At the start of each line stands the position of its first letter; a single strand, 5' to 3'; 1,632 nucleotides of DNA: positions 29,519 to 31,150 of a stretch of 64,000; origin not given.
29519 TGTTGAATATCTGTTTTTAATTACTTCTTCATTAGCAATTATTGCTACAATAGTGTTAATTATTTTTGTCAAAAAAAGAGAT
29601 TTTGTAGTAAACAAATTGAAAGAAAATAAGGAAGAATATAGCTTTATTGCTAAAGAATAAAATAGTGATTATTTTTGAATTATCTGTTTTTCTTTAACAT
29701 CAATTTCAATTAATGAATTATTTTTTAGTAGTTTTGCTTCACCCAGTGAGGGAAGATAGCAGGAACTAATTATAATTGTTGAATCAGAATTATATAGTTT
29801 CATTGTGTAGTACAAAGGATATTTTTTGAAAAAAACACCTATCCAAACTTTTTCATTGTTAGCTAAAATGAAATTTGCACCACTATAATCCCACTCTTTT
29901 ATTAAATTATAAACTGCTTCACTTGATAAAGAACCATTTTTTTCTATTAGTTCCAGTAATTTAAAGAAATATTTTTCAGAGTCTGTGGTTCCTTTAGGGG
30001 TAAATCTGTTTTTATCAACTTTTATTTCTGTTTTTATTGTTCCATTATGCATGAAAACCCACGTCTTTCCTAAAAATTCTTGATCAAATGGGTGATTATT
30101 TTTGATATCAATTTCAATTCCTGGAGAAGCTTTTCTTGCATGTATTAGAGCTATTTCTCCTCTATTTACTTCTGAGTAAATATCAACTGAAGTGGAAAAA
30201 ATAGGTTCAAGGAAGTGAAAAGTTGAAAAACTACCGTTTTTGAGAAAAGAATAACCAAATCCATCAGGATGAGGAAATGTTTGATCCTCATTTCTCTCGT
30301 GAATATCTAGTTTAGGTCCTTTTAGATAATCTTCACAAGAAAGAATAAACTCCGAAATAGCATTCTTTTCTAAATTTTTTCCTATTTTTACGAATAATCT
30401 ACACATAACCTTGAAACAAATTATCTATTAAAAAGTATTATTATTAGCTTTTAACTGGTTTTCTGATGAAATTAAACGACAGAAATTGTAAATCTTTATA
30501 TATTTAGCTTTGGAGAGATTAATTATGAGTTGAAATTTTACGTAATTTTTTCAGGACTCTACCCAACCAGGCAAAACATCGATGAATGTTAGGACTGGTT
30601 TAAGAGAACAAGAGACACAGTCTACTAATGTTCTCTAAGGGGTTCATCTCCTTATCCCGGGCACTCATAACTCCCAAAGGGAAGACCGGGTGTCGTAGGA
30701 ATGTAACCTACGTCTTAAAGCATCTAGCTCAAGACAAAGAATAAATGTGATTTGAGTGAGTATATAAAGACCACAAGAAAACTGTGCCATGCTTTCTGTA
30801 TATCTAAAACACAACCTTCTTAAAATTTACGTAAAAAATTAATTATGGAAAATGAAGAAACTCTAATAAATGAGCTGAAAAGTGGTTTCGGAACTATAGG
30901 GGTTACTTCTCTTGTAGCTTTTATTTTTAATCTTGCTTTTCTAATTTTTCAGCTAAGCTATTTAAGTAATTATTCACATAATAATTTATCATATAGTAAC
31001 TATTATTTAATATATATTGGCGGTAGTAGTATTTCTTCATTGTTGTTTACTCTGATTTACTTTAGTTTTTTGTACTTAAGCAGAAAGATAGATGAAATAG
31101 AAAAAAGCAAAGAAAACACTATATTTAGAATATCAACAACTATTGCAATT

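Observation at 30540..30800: GC-rich structured island in an AT-rich intergenic region: candidate unannotated ncRNA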

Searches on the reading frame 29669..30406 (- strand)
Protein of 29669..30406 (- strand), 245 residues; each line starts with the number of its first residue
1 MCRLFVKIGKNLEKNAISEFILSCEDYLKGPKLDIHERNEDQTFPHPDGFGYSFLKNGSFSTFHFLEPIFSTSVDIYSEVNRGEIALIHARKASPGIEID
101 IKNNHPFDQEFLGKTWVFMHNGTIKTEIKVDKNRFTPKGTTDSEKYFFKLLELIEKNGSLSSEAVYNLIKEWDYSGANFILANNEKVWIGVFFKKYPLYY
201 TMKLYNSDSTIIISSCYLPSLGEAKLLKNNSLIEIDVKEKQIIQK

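Call 11: search_protein_families(library=pfam, proteins=[window:29669-30406:-], max_evalue=0.01)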
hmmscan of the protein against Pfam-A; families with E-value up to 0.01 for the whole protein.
window:29669-30406:- (245 aa): 2 families
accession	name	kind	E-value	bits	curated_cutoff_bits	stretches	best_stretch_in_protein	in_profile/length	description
PF13230.11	GATase_4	-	2.3e-20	73.1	23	1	39-188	25-183/272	Glutamine amidotransferases class-II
PF13522.11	GATase_6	-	1.1e-06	29.1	27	1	82-151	9-77/130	Glutamine amidotransferase domain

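Call 16: find_encoding_contigs(protein=window:29669-30406:-, flank=10000, max_places=10)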
Protein window:29669-30406:- (245 aa): 3 contigs read that carry it; 2 places shown.
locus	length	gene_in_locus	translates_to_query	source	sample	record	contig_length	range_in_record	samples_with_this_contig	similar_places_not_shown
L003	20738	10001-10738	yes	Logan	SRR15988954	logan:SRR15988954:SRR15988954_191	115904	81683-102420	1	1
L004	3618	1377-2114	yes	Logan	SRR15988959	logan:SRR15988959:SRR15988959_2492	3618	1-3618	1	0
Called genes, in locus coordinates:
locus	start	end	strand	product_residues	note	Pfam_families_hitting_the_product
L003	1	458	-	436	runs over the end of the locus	PF00374:NiFeSe_Hases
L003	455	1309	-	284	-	PF01058:Oxidored_q6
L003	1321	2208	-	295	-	PF00970:FAD_binding_6 (weak), PF00175:NAD_binding_1, PF10418:DHODB_Fe-S_bind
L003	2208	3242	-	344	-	PF13187:Fer4_9 (faint), PF12838:Fer4_7 (faint), PF13534:Fer4_17 (faint), PF00037:Fer4 (faint), PF12797:Fer4_2 (faint), PF13237:Fer4_10 (faint), PF17179:Fer4_22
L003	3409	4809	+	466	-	PF13229:Beta_helix, PF05048:NosD, PF13229:Beta_helix, PF05048:NosD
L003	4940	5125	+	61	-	-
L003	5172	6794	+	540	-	PF16656:Pur_ac_phosph_N, PF00149:Metallophos, PF07705:CARDB (weak)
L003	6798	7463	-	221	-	-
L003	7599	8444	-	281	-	PF13240:Zn_Ribbon_1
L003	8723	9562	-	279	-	PF13240:Zn_Ribbon_1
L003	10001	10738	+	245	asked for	PF13230:GATase_4, PF13522:GATase_6 (weak)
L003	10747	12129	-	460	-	PF00083:Sugar_tr, PF07690:MFS_1, PF12832:MFS_1_like (faint), PF06779:MFS_4 (weak), PF07690:MFS_1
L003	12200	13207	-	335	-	PF00528:BPD_transp_1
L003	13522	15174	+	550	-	-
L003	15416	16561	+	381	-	-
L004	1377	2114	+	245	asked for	PF13230:GATase_4, PF13522:GATase_6 (weak)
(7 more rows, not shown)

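Call 44: find_homologous_proteins(query=window:29669-30406:-, max_evalue=1e-20)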
Query window:29669-30406:- (245 aa): 37 proteins with E <= 1e-20 among 325 candidates.
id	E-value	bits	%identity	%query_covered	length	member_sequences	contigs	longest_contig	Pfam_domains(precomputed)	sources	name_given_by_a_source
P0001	4.8e-144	496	88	100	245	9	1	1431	PF13230.12,PF13522.12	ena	-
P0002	2.5e-142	490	87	100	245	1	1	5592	PF13230.12,PF13522.12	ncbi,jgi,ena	ncbi:MAG: class II glutamine amidotransferase [Candidatus Heimdallarchaeaceae archaeon]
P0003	4.3e-75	270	52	99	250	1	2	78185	PF13230.12,PF13522.12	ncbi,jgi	ncbi:MAG: class II glutamine amidotransferase [Candidatus Heimdallarchaeaceae archaeon]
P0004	2.6e-70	255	50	98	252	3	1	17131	PF13230.12,PF13522.12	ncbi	-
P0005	8.5e-70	253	51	97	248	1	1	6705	PF13230.12,PF13522.12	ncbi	ncbi:MAG: class II glutamine amidotransferase [Candidatus Thorarchaeota archaeon]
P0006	1.1e-69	253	51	98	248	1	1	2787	PF13230.12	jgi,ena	-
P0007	9.7e-69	249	51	98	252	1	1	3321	PF13230.12,PF13522.12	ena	-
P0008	3.4e-68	248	50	97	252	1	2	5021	PF13230.12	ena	-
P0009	4.9e-67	244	49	97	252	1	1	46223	PF13230.12,PF13522.12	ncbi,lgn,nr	ncbi:MAG: hypothetical protein GOP50_02345 [Candidatus Heimdallarchaeota archaeon]|nr:hypothetical p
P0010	2.2e-66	242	47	98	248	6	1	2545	PF13230.12,PF13522.12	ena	-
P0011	2.2e-66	242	48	97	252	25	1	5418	PF13230.12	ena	-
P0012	2.7e-66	241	47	98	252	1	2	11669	PF13230.12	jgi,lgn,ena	-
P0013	1.2e-65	239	47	98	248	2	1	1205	PF13230.12,PF13522.12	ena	-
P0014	4.2e-65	237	48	98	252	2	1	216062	PF13230.12,PF13522.12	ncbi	-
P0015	5.8e-65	237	48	97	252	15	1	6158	PF13230.12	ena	-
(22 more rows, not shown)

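Call 45: find_encoding_contigs(protein=P0002, flank=6000, max_places=4)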
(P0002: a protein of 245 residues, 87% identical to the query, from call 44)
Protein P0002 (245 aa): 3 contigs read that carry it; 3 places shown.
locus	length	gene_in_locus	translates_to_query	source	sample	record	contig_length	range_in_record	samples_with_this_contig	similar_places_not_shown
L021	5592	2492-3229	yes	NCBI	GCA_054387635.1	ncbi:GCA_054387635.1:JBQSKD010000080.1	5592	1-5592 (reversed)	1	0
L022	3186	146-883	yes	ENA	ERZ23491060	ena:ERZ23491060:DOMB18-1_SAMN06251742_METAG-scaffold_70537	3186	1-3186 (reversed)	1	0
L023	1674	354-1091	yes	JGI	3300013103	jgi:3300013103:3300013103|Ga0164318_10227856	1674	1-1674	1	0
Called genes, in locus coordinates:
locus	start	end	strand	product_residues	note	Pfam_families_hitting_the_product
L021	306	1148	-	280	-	PF13240:Zn_Ribbon_1, PF13248:Zn_ribbon_3 (weak)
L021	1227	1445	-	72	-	-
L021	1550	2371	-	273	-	PF13248:Zn_ribbon_3 (weak), PF13240:Zn_Ribbon_1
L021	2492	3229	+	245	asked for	PF13230:GATase_4, PF13522:GATase_6 (weak)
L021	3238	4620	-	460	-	PF00083:Sugar_tr, PF07690:MFS_1, PF12832:MFS_1_like (faint), PF06779:MFS_4 (weak), PF07690:MFS_1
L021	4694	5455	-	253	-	PF00528:BPD_transp_1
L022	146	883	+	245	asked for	PF13230:GATase_4, PF13522:GATase_6 (weak)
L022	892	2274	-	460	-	PF00083:Sugar_tr, PF07690:MFS_1, PF12832:MFS_1_like (faint), PF06779:MFS_4 (weak), PF07690:MFS_1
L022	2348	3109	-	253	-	PF00528:BPD_transp_1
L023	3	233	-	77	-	?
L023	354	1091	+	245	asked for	PF13230:GATase_4, PF13522:GATase_6 (weak)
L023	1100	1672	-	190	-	?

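Call 46: find_encoding_contigs(protein=P0001, flank=6000, max_places=4)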
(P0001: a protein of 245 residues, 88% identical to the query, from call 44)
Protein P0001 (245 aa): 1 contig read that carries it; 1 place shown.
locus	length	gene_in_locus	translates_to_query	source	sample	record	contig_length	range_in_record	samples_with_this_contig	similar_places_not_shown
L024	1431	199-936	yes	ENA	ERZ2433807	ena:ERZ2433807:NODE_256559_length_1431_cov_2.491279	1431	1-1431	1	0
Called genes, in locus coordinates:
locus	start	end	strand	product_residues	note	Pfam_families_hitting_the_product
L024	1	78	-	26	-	?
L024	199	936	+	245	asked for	PF13230:GATase_4, PF13522:GATase_6 (weak)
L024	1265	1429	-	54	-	?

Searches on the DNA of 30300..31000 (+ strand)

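Call 5: search_rna_families(source=window, start=30300, end=31000, threshold=evalue, max_evalue=10, show_alignments=5)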
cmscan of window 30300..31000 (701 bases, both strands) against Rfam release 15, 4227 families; matches with E-value up to 10: 2.
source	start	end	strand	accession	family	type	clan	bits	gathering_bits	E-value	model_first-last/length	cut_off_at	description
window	30891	30946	+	RF02892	SR6_antitoxin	Gene; antisense;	-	15.8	55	8.1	1-104/104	no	Bacillus SR6 antitoxin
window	30620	30667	-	RF03092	Ocean-VII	Gene; sRNA;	-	11.9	53.5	1.6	1-41/41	no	Ocean-VII RNA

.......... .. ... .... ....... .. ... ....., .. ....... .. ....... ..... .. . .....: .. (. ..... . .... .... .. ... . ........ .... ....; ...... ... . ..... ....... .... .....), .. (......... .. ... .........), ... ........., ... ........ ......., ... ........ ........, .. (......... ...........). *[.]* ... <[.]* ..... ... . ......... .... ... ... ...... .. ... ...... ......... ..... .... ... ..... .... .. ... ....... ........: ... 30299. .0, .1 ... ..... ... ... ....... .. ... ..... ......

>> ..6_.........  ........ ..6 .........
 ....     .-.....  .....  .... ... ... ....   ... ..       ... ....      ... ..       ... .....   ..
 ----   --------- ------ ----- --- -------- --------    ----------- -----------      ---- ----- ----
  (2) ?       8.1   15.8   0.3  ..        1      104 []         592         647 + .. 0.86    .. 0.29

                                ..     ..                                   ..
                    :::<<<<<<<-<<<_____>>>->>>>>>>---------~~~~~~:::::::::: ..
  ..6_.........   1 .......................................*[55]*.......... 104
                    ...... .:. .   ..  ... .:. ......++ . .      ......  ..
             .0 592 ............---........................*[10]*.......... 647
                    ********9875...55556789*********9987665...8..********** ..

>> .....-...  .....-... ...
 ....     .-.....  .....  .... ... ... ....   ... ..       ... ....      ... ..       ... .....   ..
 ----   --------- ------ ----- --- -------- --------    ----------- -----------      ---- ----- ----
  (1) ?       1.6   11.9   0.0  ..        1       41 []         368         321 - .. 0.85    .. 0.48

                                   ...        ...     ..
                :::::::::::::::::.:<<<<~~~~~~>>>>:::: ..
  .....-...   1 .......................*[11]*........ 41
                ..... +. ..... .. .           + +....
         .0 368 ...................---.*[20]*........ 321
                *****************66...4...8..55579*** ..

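Call 56: search_dna_similar(query=window:30524-30847:+, collection=phages, mode=distant, max_evalue=0.01)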
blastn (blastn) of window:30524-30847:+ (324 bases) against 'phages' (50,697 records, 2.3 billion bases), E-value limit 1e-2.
No match.

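Call 57: search_dna_similar(query=window:30524-30847:+, collection=plasmids, mode=distant, max_evalue=0.01)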
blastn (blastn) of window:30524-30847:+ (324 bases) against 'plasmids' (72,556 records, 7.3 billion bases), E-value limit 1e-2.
No match.

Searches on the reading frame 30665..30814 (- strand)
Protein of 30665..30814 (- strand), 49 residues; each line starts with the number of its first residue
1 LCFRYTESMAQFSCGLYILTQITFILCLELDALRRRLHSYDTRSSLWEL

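Call 11: search_protein_families(library=pfam, proteins=[window:30665-30814:-], max_evalue=0.01)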
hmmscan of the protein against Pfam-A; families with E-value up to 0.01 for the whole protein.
window:30665-30814:- (49 aa): 0 families
